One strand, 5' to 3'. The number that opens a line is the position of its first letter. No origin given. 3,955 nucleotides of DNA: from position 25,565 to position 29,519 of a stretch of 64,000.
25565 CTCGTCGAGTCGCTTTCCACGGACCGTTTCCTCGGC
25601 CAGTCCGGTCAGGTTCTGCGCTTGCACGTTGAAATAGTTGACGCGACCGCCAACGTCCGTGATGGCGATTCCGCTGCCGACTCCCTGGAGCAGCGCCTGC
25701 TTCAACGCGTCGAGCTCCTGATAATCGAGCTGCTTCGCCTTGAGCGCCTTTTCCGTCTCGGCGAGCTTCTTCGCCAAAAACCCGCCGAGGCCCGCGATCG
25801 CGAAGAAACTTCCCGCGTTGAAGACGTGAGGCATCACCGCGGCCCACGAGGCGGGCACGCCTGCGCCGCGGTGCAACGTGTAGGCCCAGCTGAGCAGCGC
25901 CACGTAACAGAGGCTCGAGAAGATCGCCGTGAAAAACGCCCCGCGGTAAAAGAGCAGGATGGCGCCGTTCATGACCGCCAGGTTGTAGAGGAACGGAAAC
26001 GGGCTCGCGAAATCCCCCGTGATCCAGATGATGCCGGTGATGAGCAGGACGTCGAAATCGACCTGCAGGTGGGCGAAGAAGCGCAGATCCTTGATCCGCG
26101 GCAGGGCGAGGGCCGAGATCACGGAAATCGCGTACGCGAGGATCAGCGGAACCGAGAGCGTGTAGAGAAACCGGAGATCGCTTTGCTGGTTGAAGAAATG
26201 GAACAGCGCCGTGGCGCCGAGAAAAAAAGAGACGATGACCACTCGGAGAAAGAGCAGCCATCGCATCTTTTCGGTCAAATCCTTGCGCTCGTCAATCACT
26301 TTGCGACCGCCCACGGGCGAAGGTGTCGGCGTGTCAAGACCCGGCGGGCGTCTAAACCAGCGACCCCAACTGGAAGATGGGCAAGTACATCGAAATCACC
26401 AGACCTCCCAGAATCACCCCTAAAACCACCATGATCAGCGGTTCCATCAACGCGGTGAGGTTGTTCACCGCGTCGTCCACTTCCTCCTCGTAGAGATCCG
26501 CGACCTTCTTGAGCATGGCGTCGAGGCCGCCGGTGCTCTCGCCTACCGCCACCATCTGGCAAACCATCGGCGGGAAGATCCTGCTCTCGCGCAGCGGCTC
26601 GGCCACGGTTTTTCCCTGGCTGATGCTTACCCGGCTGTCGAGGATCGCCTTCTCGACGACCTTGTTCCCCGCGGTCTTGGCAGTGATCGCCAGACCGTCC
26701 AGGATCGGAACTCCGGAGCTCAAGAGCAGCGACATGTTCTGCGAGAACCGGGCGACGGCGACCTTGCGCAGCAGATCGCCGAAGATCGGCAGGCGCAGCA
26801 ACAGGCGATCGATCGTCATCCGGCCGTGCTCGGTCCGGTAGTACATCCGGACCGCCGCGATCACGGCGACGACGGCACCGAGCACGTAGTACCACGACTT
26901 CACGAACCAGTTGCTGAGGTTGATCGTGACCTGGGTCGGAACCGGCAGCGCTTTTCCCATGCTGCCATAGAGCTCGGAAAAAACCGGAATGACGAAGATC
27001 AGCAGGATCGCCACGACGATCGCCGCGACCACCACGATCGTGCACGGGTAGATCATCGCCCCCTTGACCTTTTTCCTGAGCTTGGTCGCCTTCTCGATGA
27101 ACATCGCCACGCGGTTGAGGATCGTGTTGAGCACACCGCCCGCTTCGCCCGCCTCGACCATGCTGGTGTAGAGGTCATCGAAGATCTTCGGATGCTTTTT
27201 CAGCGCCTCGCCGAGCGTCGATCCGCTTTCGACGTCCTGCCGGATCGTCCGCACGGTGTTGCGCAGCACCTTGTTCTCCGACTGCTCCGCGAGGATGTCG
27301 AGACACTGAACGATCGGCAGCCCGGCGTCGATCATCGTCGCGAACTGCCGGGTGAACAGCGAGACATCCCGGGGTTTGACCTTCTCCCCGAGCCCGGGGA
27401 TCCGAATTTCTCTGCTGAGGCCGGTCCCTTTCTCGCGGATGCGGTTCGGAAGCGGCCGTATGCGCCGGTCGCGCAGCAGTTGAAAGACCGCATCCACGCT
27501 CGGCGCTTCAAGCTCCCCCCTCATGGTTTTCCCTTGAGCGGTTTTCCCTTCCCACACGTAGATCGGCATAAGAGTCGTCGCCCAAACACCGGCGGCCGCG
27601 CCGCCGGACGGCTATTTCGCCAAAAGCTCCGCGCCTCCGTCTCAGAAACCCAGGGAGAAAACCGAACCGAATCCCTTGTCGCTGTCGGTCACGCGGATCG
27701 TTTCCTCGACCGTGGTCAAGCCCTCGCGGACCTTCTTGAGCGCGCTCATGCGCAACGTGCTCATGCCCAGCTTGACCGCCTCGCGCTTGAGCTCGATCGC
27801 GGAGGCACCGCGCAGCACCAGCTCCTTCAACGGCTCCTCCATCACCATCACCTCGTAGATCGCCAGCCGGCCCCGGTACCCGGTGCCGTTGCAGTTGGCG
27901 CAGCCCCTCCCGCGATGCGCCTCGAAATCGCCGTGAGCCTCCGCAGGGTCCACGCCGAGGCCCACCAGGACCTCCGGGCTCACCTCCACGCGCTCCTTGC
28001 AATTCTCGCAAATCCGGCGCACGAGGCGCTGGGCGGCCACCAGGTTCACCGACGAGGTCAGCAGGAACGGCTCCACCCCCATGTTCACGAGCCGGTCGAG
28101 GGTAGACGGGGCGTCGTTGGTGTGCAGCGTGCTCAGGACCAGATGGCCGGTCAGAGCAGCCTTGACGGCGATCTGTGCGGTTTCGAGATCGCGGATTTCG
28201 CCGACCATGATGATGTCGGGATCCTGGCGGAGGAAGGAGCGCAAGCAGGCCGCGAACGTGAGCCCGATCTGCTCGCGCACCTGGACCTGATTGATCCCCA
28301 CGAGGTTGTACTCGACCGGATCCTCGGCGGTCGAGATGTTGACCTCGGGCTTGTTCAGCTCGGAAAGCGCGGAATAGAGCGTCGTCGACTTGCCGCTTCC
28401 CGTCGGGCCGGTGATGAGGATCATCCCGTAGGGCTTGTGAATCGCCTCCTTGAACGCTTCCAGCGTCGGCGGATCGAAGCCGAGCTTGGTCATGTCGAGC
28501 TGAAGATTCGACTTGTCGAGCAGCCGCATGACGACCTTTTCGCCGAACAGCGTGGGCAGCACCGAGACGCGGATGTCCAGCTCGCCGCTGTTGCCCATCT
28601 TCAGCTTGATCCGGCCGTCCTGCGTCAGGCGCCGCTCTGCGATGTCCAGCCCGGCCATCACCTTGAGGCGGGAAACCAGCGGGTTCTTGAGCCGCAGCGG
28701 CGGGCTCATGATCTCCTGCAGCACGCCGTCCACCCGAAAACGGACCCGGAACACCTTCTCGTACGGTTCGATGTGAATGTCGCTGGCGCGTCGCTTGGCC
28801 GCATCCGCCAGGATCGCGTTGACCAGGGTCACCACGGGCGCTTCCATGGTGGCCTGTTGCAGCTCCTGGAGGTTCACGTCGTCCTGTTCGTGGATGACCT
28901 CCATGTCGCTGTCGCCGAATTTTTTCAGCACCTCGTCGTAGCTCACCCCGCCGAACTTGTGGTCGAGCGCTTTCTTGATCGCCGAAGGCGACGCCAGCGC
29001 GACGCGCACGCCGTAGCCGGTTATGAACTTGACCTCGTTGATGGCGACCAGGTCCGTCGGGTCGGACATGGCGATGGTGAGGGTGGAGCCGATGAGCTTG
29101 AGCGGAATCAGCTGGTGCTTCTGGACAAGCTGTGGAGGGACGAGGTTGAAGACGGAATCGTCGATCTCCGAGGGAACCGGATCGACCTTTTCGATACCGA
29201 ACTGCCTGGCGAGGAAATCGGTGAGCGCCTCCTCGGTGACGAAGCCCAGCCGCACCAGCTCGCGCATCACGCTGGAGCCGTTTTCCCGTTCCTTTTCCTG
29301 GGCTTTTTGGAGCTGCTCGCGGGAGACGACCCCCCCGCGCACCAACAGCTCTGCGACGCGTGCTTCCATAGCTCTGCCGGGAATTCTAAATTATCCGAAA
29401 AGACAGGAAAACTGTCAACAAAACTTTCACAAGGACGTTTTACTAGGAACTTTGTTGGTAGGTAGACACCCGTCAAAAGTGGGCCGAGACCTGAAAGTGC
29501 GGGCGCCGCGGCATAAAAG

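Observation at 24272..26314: One-component PilS-PilR fusion: six-TM PilS-like sensor + PAS joined directly to a sigma-54 AAA+/HTH activator, immediately upstream of pilA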

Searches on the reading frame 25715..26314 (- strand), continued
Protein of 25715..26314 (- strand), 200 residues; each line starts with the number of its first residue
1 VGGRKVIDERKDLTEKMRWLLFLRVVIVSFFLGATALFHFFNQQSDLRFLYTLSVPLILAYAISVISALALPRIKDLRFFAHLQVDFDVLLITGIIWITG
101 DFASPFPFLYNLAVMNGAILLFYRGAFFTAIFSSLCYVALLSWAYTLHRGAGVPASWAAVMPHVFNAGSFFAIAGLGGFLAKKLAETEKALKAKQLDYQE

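Call 41: find_encoding_contigs(protein=P0385, flank=6000, max_places=1)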
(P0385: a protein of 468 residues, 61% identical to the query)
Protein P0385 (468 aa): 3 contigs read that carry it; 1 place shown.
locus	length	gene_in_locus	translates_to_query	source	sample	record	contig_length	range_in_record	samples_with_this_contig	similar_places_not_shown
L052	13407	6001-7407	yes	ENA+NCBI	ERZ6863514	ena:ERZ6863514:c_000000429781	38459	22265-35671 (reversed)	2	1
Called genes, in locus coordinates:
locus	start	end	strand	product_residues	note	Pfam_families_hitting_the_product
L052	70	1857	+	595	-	PF05157:MshEN, PF00437:T2SSE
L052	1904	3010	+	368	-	PF00437:T2SSE, PF25199:nSTAND_NTPase5 (faint), PF13401:AAA_22 (faint)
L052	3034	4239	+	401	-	PF28597:T2SSF_N, PF00482:T2SSF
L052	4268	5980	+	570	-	PF25323:6TM_PilS, PF00989:PAS, PF08448:PAS_4, PF13426:PAS_9, PF00512:HisKA, PF02518:HATPase_c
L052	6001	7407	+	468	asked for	PF00072:Response_reg, PF00158:Sigma54_activat, PF14532:Sigma54_activ_2, PF00004:AAA (faint), PF07728:AAA_5 (weak), PF25601:AAA_lid_14, PF02954:HTH_8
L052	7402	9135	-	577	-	PF02518:HATPase_c, PF13589:HATPase_c_3, PF01119:DNA_mis_repair, PF08676:MutL_C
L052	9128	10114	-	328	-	PF03255:ACCA, PF01039:Carboxyl_trans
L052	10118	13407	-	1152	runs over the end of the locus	PF02811:PHP, PF07733:DNA_pol3_alpha, PF17657:DNA_pol3_finger, PF14579:HHH_6, PF01336:tRNA_anti-codon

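Call 42: find_encoding_contigs(protein=P0344, flank=5000, max_places=1)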
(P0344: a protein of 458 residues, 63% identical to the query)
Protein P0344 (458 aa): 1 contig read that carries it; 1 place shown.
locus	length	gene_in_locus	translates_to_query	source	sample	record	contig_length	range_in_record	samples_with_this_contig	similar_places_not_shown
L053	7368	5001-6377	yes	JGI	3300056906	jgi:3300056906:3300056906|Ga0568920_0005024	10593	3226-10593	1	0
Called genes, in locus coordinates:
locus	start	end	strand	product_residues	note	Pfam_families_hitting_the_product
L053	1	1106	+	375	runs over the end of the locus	PF00437:T2SSE, PF13401:AAA_22 (faint)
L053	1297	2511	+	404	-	PF28597:T2SSF_N, PF00482:T2SSF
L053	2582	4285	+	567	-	PF25323:6TM_PilS, PF00989:PAS, PF13188:PAS_8 (weak), PF08448:PAS_4, PF13426:PAS_9, PF00512:HisKA, PF02518:HATPase_c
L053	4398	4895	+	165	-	PF05635:23S_rRNA_IVP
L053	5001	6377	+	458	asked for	PF00072:Response_reg, PF00158:Sigma54_activat, PF14532:Sigma54_activ_2, PF00004:AAA (weak), PF07724:AAA_2 (weak), PF07728:AAA_5, PF25601:AAA_lid_14, PF02954:HTH_8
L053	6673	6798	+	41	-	-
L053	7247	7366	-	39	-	?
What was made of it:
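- That PilR sits in a pilB-pilT-pilC-pilS-pilR cluster (calls 41, 42).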

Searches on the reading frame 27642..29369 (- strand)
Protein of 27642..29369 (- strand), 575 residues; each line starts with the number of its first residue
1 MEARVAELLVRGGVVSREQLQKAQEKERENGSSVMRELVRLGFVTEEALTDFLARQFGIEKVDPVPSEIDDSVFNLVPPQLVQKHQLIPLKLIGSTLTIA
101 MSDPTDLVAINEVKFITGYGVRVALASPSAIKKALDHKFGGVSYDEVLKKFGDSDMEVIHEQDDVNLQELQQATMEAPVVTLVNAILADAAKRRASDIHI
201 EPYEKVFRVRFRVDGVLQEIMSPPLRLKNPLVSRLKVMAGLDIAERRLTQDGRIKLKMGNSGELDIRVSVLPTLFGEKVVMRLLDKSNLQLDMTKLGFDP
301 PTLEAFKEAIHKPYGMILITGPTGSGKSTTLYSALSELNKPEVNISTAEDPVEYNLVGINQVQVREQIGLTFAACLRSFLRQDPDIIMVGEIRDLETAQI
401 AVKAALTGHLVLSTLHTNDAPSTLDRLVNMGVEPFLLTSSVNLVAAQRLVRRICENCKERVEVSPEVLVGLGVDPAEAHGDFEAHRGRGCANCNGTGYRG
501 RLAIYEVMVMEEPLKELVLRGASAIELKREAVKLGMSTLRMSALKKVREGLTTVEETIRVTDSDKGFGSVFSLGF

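Call 3: search_protein_families(library=pfam, proteins=[window:27642-29369:-], max_evalue=0.01)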
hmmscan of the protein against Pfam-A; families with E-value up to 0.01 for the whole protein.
window:27642-29369:- (575 aa): 10 families
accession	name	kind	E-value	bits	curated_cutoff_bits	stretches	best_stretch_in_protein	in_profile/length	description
PF00437.27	T2SSE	-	4.7e-145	483.3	24.9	1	174-559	3-370/370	Type II/IV secretion system protein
PF05157.20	MshEN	-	4.8e-20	71.8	23.1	1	57-138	1-83/90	MshEN domain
PF13191.12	AAA_16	-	0.00049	21.1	32.6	1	309-371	18-85/167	AAA ATPase domain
PF13555.12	AAA_29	-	0.00065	19.8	27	1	312-331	20-39/61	P-loop containing region of AAA domain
PF03266.21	NTPase_1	-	0.00077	19.8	23.9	0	317-345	2-30/168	NTPase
PF25199.1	nSTAND_NTPase5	-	0.0011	19.2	34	1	309-345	36-73/145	Novel STAND NTPase 5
PF13401.12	AAA_22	-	0.0017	19.1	27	1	314-344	5-37/130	AAA domain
PF13238.12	AAA_18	-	0.0058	17.5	29.4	0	317-338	1-21/128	AAA domain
PF13476.12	AAA_23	-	0.0093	17.1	27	0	315-331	20-36/201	AAA domain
PF00005.33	ABC_tran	-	0.0094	17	25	0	316-374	13-67/137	ABC transporter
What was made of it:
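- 27642..29369 (-): pilB (T2SSE extension ATPase). Pfam T2SSE, E 5e-145 (call 3).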
